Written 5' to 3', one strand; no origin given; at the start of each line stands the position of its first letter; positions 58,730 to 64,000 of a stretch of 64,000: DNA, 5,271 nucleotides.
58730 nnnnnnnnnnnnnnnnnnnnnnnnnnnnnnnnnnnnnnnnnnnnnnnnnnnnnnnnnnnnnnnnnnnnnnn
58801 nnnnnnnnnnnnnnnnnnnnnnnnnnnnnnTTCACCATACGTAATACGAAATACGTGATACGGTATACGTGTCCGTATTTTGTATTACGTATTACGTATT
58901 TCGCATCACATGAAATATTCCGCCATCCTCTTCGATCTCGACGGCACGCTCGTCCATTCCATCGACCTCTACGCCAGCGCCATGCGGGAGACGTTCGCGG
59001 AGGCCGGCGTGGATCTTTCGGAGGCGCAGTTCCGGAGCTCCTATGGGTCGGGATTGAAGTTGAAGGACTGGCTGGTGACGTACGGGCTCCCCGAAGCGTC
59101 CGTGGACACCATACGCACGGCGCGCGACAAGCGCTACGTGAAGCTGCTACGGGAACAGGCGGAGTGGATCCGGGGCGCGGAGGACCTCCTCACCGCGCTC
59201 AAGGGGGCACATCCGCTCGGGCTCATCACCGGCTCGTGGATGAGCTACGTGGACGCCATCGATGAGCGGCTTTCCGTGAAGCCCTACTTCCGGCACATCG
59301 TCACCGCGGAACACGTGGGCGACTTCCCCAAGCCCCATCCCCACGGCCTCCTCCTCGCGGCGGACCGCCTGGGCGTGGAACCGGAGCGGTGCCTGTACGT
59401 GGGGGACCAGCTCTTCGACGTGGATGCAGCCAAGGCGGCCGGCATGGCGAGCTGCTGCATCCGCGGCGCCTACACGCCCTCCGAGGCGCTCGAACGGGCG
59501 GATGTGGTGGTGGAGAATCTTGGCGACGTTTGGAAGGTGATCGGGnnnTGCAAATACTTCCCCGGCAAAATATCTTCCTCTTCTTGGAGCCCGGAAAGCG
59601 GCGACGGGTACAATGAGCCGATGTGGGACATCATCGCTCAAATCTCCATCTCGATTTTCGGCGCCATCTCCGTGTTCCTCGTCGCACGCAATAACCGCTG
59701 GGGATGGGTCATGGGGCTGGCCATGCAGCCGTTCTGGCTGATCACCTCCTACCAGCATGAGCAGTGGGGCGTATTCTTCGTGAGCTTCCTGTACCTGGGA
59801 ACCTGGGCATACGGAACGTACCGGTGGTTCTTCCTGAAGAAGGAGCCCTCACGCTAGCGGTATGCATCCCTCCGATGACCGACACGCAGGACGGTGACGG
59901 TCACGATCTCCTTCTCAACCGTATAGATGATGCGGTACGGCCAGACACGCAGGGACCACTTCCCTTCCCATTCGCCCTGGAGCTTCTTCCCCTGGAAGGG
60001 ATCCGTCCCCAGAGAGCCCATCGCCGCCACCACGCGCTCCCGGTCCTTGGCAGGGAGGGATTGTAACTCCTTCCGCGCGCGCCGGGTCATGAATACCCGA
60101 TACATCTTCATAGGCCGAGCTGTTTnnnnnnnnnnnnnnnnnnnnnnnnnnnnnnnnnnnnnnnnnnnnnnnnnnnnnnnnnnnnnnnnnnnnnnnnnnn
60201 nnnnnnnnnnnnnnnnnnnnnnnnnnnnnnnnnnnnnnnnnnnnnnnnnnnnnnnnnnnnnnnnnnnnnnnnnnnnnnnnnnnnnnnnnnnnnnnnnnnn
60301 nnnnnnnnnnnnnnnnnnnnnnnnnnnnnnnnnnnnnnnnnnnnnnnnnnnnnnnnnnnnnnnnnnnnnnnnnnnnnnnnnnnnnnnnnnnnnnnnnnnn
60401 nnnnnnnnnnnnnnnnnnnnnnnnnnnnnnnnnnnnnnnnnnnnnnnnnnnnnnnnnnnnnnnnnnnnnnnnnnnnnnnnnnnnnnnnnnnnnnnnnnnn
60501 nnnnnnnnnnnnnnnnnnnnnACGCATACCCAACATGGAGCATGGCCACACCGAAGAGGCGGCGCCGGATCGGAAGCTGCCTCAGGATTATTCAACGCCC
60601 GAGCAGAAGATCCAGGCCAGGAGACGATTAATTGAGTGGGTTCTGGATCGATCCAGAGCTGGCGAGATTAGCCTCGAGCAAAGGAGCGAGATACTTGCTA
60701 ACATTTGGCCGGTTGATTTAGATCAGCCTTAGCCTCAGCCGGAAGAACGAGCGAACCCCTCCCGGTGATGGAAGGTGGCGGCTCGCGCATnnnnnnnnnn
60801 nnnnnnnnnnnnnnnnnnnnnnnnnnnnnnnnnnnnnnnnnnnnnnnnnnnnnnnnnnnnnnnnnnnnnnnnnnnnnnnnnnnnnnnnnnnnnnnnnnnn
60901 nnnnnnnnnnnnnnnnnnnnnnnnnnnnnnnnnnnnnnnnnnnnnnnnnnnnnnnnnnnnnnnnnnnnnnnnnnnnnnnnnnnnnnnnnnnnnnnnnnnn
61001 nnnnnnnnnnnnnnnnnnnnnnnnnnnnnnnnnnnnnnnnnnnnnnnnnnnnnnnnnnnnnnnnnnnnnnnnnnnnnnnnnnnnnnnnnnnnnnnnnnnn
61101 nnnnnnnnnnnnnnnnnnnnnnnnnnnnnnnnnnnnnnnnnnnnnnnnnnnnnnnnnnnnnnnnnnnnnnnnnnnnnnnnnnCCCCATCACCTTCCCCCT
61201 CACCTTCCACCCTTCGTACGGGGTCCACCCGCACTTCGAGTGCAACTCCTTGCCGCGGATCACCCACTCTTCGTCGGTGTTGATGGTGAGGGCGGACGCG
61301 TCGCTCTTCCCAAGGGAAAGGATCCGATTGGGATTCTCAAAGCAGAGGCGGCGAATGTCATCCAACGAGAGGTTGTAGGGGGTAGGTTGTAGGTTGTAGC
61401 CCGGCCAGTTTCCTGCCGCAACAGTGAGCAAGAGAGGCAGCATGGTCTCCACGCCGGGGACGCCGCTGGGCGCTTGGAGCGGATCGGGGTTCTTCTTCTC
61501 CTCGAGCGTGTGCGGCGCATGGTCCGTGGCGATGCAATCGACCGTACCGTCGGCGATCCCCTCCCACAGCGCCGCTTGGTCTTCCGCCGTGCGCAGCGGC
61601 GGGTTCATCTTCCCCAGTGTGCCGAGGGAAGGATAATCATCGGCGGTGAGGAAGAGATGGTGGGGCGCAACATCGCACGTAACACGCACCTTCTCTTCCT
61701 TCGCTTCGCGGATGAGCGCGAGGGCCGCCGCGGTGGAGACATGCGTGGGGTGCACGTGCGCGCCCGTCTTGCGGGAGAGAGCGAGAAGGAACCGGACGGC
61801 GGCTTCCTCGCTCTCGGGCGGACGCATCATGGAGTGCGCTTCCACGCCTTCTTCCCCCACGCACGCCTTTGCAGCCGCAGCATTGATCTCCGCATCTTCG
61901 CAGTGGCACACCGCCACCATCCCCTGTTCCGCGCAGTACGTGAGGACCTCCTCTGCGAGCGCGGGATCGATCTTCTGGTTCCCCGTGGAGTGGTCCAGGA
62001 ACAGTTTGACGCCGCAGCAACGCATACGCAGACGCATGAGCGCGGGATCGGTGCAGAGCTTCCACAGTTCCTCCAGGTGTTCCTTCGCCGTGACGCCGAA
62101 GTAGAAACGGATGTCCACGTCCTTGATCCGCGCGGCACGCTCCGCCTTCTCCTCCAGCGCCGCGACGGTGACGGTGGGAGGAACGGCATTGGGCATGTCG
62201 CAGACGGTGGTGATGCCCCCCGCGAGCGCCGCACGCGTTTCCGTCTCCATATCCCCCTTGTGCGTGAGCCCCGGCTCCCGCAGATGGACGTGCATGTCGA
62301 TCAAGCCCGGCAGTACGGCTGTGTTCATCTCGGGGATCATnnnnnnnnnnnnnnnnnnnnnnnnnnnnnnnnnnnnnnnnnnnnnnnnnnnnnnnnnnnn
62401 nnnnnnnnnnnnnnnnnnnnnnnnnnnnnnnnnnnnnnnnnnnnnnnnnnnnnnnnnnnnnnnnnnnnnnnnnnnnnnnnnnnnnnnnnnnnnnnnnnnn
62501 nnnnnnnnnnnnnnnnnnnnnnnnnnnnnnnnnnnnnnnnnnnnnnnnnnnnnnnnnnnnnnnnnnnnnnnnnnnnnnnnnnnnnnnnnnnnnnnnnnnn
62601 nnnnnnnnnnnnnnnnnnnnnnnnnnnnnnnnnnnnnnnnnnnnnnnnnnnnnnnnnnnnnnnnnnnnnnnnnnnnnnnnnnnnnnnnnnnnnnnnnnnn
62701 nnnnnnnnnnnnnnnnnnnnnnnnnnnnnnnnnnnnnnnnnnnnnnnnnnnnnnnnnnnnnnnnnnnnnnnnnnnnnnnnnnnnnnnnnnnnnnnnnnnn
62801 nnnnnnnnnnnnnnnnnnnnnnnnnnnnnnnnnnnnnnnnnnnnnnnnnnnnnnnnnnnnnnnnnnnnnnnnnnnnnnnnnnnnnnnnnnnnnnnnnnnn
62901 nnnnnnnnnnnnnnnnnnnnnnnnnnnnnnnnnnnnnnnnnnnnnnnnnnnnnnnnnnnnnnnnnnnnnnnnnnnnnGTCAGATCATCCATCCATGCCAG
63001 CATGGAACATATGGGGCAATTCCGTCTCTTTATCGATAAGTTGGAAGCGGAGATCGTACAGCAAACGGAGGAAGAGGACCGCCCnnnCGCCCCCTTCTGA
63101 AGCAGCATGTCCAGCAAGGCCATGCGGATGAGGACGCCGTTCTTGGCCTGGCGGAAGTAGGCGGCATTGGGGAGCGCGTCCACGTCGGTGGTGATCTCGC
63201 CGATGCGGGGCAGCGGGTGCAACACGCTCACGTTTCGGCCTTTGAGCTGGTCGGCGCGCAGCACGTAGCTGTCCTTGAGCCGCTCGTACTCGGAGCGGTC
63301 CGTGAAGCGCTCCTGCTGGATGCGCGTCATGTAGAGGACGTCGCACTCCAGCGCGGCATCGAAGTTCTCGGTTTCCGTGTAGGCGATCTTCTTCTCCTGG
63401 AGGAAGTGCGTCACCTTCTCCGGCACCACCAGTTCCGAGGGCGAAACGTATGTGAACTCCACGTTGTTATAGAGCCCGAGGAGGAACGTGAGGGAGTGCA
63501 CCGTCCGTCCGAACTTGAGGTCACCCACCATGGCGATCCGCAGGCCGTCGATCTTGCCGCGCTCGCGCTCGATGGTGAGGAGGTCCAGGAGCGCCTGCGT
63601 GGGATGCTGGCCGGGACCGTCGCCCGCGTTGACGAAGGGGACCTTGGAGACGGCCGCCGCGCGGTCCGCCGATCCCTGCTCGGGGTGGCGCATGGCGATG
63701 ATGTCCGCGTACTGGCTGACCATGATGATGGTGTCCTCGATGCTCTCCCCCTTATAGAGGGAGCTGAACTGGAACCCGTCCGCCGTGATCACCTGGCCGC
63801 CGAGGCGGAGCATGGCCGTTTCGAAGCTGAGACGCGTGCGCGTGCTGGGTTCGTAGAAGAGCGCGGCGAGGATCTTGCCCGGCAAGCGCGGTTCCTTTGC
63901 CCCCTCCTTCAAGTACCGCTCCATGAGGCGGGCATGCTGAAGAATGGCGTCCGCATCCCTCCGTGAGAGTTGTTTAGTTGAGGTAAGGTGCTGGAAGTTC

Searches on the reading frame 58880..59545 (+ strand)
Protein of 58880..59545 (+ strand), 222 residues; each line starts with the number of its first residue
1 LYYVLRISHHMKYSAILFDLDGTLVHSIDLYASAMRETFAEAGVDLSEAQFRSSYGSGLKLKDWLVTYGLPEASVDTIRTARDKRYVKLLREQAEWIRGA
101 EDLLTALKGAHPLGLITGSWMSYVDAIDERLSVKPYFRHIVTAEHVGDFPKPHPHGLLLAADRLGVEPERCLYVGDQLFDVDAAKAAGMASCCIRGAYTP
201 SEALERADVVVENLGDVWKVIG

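Call 34: search_protein_families(library=pfam, proteins=[window:58880-59545:+], max_evalue=0.001)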
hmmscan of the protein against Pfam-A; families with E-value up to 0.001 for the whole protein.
window:58880-59545:+ (222 aa): 4 families
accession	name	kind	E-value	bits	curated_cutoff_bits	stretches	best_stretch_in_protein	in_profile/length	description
PF13419.12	HAD_2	-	3.7e-29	102.5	23.8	1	16-192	1-176/178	Haloacid dehalogenase-like hydrolase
PF00702.32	Hydrolase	-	4e-28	99.5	26.4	1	14-188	2-191/191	haloacid dehalogenase-like hydrolase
PF13242.12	Hydrolase_like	-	2e-11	44.1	22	1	150-216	3-74/75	HAD-hyrolase-like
PF12710.13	HAD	-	2e-08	35.3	27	1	16-185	1-189/189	haloacid dehalogenase-like hydrolase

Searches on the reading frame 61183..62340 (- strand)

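Call 34: search_protein_families(library=pfam, proteins=[window:61183-62340:-], max_evalue=0.001)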
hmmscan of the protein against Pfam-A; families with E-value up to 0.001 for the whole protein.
window:61183-62340:- (386 aa): 1 family
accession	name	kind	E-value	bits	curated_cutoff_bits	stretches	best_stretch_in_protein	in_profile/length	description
PF01979.26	Amidohydro_1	-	5.2e-13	49.4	25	1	9-280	2-253/345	Amidohydrolase family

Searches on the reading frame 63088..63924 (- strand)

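Call 34: search_protein_families(library=pfam, proteins=[window:63088-63924:-], max_evalue=0.001)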
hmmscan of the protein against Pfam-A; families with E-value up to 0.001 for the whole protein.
window:63088-63924:- (279 aa): 2 families
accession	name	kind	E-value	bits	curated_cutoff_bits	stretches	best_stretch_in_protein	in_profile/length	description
PF02729.26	OTCace_N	-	4e-40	137.7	29.9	1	5-119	28-147/148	Aspartate/ornithine carbamoyltransferase, carbamoyl-P binding domain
PF00185.30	OTCace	-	1.5e-25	90.5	29.4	1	126-273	1-156/157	Aspartate/ornithine carbamoyltransferase, Asp/Orn binding domain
